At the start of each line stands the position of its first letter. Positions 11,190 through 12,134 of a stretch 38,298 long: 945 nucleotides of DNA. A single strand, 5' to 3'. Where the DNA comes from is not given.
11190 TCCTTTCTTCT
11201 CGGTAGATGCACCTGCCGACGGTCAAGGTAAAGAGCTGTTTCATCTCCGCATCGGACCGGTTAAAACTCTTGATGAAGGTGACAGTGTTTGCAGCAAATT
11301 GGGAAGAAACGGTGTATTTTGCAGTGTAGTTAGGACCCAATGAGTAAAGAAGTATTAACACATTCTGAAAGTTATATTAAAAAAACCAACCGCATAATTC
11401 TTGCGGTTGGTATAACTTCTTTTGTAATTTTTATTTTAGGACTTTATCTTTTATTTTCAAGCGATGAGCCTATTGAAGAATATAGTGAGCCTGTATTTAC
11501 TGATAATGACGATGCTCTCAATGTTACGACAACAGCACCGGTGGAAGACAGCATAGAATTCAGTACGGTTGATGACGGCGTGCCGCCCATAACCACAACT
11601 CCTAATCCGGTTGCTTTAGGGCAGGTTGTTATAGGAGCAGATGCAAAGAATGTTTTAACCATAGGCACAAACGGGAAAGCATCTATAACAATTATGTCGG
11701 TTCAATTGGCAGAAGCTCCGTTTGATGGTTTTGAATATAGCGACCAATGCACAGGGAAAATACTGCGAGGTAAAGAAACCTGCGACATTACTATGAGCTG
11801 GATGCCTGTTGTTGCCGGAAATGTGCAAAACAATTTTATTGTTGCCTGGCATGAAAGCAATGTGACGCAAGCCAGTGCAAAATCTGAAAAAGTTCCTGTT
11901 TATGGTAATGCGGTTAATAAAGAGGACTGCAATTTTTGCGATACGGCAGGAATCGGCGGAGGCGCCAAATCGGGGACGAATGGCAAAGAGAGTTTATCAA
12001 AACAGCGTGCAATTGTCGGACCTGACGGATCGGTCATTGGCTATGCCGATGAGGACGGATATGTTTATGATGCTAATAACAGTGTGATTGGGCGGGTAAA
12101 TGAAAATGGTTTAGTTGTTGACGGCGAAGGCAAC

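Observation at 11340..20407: About 7 kb of one ~17-residue repeat spread across two adjacent T4SS genes, one of which is the VirB10 homologue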

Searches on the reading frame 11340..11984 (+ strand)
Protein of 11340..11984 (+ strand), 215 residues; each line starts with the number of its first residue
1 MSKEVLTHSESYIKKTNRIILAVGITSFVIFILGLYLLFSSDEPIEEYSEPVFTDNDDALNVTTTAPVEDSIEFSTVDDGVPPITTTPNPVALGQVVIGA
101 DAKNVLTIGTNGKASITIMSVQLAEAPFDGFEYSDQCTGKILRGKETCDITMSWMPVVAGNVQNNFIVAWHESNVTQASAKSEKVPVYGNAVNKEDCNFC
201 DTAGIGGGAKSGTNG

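Call 54: search_protein_representatives(protein=window:11340-11984:+)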
Query: 215 residues. Proteins with E-value up to 0.001 (for the whole library): 796; up to 1e-10: 160; up to 1e-30: 25. The best 150 are listed.
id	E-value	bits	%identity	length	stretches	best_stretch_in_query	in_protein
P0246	9.9e-116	400.9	27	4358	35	86-180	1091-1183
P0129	3.2e-77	275.2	60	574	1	1-209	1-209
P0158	5.7e-77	274.3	59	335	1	2-206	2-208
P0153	7.1e-75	267.5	58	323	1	3-206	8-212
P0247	6.3e-74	264.4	59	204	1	1-197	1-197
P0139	8.3e-71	254.2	58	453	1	1-203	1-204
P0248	4.6e-68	245.3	58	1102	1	1-210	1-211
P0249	3.6e-59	216.2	53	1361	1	1-208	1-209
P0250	1.0e-58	214.7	27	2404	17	85-172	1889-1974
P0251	4.7e-55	202.8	60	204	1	48-202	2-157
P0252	2.1e-51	190.9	30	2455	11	73-173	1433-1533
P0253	2.2e-51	190.8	25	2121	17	86-173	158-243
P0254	5.9e-51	189.4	58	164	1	3-151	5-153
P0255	1.2e-48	181.9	80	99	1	106-200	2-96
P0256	1.1e-45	172.1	44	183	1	1-178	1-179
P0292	7.0e-20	87.9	29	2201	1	1-208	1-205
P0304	3.0e-17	79.3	32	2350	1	5-210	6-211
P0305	4.8e-17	78.6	29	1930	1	5-203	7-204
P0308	7.8e-17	77.9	31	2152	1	2-205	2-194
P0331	2.8e-14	69.6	29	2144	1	6-202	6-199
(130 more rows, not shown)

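Call 58: search_protein_families(library=pfam, proteins=[P0292, P0304, P0305, P0308], max_evalue=0.0001)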
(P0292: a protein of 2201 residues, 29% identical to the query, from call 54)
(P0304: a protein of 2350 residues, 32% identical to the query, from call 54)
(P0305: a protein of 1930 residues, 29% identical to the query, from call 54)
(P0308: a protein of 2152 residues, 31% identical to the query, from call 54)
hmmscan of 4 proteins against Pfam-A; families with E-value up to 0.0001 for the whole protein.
P0292 (2201 aa): 5 families
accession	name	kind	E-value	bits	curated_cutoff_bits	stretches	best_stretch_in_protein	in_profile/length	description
PF21785.3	Bflower_2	-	5e-107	352.1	38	6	1611-1700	11-96/112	5-fold beta-flower protein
PF21784.3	Bflower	-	2.3e-45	154.1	25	1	1464-1527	1-63/116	4-fold beta flower protein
PF03743.19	TrbI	-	3.5e-31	109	35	1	1864-2061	2-188/188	Bacterial conjugation TrbI-like protein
PF12396.14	DUF3659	-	1.6e-29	102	24.8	0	349-399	9-55/61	Protein of unknown function (DUF3659)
PF05593.20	RHS_repeat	-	8.5e-14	52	22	0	1416-1449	1-38/38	RHS Repeat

P0304 (2350 aa): 4 families
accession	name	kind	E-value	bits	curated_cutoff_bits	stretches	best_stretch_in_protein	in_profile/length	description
PF21785.3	Bflower_2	-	1e-105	347.8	38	8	1603-1689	5-85/112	5-fold beta-flower protein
PF21784.3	Bflower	-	2e-49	167.3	25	3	1721-1780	3-61/116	4-fold beta flower protein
PF03743.19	TrbI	-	4.2e-35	121.8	35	1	2015-2209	2-188/188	Bacterial conjugation TrbI-like protein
PF12396.14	DUF3659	-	1.1e-32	112.1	24.8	2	1813-1864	10-57/61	Protein of unknown function (DUF3659)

P0305 (1930 aa): 4 families
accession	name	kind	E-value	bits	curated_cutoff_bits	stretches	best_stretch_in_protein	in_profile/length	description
PF21785.3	Bflower_2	-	2.3e-63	211.4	38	7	264-348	22-100/112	5-fold beta-flower protein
PF03743.19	TrbI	-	4.7e-29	102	35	1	1631-1828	2-187/188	Bacterial conjugation TrbI-like protein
PF21784.3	Bflower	-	3.6e-22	79.3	25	0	1426-1470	3-46/116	4-fold beta flower protein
PF12396.14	DUF3659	-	1.2e-12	47.9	24.8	0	390-441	7-54/61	Protein of unknown function (DUF3659)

P0308 (2152 aa): 4 families
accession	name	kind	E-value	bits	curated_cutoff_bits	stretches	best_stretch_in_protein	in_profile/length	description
PF21785.3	Bflower_2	-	3.9e-63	210.7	38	2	561-650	12-97/112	5-fold beta-flower protein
PF03743.19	TrbI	-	5.7e-31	108.3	35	1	1835-2026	3-188/188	Bacterial conjugation TrbI-like protein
PF21784.3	Bflower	-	5.2e-09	36.9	25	0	1043-1095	3-55/116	4-fold beta flower protein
PF12396.14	DUF3659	-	1.7e-05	25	24.8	0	601-649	11-55/61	Protein of unknown function (DUF3659)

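Call 60: find_encoding_contigs(protein=P0304, flank=8000, max_places=2)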
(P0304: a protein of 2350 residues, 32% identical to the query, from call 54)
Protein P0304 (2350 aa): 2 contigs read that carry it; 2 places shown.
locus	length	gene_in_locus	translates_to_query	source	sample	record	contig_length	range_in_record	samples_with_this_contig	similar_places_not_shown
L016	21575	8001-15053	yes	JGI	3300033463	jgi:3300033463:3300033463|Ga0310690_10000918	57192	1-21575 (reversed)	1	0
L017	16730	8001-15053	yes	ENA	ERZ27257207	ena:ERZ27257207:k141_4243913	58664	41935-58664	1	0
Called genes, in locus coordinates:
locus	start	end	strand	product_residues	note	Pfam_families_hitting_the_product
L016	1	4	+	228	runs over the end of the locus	-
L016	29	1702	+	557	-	-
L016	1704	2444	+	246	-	-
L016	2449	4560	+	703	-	-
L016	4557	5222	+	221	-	PF04335:VirB8 (weak)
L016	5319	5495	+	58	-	-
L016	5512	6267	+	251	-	PF04335:VirB8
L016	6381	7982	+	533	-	PF03524:CagX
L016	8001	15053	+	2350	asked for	PF21784:Bflower (weak), PF21785:Bflower_2, PF12396:DUF3659 (weak), PF21784:Bflower (weak), PF21785:Bflower_2, PF12396:DUF3659 (weak), PF21785:Bflower_2, PF03743:TrbI, +1 more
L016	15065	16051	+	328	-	PF00437:T2SSE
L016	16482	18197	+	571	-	-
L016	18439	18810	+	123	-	PF00164:Ribosom_S12_S23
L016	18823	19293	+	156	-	PF00177:Ribosomal_S7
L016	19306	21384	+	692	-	PF00009:GTP_EFTU, PF03144:GTP_EFTU_D2, PF22042:EF-G_D2, PF14492:EFG_III, PF03764:EFG_IV, PF00679:EFG_C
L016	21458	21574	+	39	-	?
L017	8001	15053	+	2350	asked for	PF21784:Bflower (weak), PF21785:Bflower_2, PF12396:DUF3659 (weak), PF21784:Bflower (weak), PF21785:Bflower_2, PF12396:DUF3659 (weak), PF21785:Bflower_2, PF03743:TrbI, +1 more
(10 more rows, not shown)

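Call 72: search_protein_families(library=pfam, proteins=[P0331], max_evalue=0.001)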
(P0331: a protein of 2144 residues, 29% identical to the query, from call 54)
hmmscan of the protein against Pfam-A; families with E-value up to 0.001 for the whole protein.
P0331 (2144 aa): 3 families
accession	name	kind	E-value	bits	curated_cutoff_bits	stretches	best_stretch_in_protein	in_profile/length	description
PF21785.3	Bflower_2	-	1.8e-54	182.8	38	3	573-659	13-95/112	5-fold beta-flower protein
PF03743.19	TrbI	-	8.4e-30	104.4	35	1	1846-2038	2-188/188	Bacterial conjugation TrbI-like protein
PF21784.3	Bflower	-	2.3e-13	51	25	0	673-731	5-61/116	4-fold beta flower protein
